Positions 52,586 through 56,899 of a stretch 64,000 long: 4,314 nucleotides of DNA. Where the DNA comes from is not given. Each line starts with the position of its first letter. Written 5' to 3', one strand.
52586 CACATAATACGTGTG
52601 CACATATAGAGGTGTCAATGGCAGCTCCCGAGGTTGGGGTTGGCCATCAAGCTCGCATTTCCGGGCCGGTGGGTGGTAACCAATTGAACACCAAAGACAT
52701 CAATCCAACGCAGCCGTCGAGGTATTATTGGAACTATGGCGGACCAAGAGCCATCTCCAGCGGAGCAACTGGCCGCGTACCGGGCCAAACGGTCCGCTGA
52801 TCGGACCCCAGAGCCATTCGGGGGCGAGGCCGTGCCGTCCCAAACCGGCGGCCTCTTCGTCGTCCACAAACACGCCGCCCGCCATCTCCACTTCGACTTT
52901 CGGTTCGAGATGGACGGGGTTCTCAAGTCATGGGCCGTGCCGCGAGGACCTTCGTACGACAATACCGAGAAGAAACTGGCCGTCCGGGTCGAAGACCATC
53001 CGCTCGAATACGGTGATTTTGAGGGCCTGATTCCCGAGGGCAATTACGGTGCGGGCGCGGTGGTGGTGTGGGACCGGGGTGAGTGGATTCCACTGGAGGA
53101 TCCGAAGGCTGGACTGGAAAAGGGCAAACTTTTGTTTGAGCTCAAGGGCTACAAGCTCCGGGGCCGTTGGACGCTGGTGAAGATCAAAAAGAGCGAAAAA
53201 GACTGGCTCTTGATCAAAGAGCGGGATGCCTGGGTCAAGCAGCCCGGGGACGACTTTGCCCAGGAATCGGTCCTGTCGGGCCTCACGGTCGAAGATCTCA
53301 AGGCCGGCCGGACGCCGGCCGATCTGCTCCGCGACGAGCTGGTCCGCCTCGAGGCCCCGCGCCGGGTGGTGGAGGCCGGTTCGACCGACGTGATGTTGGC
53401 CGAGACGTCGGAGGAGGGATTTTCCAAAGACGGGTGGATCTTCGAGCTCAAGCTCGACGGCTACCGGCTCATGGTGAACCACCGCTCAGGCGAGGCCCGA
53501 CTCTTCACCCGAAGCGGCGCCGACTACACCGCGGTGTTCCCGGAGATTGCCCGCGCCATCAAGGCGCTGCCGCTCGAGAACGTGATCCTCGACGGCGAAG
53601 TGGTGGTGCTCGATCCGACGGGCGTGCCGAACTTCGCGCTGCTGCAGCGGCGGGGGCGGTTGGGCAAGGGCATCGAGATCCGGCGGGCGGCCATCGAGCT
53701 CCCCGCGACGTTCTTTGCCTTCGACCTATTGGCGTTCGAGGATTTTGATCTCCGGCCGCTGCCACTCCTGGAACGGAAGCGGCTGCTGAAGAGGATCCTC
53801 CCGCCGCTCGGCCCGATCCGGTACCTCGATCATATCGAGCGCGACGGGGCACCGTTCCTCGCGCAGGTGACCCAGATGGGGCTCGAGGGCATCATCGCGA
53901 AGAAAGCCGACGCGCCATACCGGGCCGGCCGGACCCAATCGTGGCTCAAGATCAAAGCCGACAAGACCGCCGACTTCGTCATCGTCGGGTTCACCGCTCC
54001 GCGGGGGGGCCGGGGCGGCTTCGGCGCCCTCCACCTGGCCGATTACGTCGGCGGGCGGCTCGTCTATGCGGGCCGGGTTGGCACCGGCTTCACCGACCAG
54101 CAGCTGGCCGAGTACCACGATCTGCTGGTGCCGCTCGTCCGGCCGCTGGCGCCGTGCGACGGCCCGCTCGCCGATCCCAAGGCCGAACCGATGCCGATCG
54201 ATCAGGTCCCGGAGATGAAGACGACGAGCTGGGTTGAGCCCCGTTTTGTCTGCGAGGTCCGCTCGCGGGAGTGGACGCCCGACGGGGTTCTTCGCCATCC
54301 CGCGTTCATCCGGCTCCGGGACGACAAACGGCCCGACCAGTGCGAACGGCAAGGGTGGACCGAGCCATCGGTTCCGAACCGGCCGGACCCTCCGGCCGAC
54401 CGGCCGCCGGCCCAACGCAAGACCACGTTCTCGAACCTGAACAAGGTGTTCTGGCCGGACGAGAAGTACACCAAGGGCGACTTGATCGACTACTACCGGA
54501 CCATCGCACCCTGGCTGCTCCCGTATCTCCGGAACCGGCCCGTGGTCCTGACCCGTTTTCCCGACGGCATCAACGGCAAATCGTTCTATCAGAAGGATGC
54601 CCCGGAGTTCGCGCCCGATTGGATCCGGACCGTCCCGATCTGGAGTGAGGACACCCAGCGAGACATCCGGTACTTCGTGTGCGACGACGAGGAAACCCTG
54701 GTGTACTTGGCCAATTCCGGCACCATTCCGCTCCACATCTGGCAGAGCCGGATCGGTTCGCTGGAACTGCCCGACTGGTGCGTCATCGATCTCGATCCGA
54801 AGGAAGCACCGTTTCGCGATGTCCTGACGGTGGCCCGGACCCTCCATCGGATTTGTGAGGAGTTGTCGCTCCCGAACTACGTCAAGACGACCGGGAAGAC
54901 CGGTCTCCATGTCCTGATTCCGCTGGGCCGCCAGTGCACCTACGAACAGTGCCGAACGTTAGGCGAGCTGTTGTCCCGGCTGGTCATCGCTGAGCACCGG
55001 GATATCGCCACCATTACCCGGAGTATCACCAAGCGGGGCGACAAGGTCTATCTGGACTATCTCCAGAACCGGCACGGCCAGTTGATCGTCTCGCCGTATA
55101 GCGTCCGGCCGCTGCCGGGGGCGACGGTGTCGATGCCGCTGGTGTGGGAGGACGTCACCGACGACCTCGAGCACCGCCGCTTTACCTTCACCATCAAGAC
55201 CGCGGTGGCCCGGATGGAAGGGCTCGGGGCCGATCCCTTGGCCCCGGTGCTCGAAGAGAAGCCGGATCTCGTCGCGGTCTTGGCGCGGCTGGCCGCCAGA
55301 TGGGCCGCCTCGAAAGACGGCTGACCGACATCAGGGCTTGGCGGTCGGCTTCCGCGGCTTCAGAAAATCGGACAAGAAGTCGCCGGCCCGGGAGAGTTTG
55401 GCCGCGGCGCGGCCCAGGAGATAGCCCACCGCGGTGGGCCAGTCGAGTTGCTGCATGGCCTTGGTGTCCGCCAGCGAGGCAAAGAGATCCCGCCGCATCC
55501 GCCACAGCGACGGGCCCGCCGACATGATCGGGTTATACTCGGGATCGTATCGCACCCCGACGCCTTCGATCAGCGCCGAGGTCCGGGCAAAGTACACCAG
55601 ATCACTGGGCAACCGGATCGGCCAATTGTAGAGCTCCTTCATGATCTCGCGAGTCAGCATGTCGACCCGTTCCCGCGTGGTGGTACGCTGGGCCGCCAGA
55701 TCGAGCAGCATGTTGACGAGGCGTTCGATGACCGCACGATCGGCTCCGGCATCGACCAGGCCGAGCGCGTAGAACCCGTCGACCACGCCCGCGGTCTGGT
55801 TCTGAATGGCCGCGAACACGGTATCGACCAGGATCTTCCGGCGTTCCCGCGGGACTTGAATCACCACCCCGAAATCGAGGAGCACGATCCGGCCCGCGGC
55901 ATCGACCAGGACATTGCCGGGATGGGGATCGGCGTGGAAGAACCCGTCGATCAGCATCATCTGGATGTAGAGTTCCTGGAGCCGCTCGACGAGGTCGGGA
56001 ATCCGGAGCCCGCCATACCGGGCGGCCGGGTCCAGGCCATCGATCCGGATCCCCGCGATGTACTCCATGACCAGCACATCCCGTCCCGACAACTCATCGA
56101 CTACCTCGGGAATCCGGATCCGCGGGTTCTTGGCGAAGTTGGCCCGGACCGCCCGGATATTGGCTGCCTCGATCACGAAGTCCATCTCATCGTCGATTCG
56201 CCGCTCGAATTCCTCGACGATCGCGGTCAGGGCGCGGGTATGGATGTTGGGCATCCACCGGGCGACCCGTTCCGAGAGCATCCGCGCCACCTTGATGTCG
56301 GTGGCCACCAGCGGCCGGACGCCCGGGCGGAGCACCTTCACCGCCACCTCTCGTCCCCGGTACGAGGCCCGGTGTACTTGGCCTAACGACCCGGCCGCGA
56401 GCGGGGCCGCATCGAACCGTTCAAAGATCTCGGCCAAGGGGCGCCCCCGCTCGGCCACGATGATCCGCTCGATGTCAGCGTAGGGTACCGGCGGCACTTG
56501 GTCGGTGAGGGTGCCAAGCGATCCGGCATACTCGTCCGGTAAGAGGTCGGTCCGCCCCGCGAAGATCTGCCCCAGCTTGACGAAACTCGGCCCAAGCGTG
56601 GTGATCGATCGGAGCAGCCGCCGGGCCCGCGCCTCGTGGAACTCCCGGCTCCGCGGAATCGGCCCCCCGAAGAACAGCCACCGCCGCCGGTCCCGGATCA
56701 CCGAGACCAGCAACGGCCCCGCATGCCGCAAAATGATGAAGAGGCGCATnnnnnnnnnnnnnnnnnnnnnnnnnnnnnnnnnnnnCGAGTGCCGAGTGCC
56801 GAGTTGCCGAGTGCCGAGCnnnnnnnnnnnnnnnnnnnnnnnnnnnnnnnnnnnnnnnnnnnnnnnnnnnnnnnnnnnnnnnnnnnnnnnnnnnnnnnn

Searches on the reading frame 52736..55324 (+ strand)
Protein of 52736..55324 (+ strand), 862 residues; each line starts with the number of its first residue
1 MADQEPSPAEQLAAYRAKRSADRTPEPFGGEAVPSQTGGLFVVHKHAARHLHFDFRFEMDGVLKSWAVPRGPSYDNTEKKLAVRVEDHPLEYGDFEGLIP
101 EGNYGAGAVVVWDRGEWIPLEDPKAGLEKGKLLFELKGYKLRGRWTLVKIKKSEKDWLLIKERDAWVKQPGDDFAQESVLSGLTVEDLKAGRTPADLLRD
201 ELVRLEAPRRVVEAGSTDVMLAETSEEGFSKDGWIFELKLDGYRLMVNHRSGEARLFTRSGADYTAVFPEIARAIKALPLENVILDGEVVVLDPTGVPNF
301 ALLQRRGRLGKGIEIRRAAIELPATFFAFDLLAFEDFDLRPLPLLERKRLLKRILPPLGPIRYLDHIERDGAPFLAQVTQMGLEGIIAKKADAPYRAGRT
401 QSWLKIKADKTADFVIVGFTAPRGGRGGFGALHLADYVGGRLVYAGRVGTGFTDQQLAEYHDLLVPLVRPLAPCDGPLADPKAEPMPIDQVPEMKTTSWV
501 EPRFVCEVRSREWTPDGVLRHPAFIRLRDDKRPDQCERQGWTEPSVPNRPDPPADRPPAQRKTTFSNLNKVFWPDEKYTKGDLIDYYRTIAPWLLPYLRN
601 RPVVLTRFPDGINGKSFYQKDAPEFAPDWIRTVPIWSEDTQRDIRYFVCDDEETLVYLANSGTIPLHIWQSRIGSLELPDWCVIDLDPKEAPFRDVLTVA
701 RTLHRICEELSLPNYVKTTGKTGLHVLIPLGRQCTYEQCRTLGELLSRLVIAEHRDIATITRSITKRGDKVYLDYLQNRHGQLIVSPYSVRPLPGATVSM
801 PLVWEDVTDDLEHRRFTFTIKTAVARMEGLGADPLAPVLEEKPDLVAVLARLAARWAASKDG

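Call 10: search_protein_families(library=pfam, proteins=[window:52736-55324:+], max_evalue=0.001)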
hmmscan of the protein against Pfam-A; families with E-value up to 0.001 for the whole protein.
window:52736-55324:+ (862 aa): 5 families
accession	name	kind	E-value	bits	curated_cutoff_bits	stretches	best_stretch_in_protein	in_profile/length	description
PF21686.3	LigD_Prim-Pol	-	1.7e-83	280.5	27.4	1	579-832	1-251/254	LigD, primase-polymerase domain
PF13298.12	LigD_N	-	8.4e-42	142.1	31.1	1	44-149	1-107/107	DNA Ligase D 3'-phosphoesterase domain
PF01068.26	DNA_ligase_A_M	-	5.9e-33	114.7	26.2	1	228-407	16-204/204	ATP dependent DNA ligase domain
PF04679.21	DNA_ligase_A_C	-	4.2e-25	88.4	27.5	1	426-531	2-94/94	ATP dependent DNA ligase C terminal region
PF09414.15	RNA_ligase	-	3.4e-05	24.5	27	1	234-407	3-171/171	RNA ligase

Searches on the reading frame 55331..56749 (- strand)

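Call 53: search_protein_families(library=pfam, proteins=[window:55331-56749:-], max_evalue=0.0001)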
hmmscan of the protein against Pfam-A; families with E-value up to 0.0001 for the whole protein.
window:55331-56749:- (472 aa): 2 families
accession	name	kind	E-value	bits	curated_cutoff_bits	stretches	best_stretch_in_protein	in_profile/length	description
PF03109.22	ABC1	-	3.4e-70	236.4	22.9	1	81-323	2-241/244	ABC1 atypical kinase-like domain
PF01636.29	APH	-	8.9e-07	29.3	23.2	0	249-294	146-195/239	Phosphotransferase enzyme family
